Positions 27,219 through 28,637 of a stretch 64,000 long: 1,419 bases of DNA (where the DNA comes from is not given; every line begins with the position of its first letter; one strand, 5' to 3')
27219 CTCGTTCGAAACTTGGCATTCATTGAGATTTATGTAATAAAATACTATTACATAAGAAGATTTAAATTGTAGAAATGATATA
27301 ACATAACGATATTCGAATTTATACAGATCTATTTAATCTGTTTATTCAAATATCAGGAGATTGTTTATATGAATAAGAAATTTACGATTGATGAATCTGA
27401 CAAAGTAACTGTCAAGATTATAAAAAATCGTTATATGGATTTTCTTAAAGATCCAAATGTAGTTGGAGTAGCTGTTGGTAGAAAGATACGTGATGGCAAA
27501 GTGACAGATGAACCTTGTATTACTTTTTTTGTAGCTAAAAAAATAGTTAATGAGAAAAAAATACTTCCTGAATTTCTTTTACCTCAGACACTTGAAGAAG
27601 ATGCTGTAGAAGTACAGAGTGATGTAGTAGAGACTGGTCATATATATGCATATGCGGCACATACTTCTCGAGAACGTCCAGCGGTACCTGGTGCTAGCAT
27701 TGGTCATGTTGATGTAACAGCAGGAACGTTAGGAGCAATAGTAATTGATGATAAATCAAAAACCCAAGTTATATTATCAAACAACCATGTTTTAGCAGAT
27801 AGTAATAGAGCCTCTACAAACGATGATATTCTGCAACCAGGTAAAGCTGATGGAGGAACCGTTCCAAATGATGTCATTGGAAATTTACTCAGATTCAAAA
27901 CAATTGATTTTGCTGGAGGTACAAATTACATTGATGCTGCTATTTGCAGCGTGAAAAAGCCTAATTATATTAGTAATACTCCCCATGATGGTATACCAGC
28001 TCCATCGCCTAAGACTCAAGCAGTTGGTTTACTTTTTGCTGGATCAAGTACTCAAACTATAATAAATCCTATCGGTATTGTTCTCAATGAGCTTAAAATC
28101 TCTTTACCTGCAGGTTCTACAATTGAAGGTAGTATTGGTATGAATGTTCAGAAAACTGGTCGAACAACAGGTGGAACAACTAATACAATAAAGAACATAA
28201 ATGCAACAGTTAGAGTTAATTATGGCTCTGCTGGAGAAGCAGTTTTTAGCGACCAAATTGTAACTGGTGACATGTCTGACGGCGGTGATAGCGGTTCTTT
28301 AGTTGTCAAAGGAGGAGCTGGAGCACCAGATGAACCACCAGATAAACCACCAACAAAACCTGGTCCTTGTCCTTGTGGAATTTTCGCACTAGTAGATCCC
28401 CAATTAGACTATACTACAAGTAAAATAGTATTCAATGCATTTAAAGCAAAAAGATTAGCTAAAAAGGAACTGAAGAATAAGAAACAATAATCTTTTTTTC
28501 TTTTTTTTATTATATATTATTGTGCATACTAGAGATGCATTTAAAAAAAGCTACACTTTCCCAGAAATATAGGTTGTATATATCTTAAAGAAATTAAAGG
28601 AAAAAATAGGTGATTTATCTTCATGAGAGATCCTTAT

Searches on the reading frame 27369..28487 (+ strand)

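Call 4: search_protein_families(library=pfam, proteins=[window:27369-28487:+], max_evalue=0.1)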
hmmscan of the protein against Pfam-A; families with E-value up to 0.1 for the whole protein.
window:27369-28487:+ (373 aa): 2 families
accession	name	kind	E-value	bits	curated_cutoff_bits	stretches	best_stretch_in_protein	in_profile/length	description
PF25608.1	NAL1_N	-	3.7e-08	33.4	27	1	31-77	24-69/80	NARROW LEAF 1 N-terminal domain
PF25819.1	Nal1_C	-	3.5e-05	23.6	26.1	1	228-315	126-212/268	Nal1 C-terminal domain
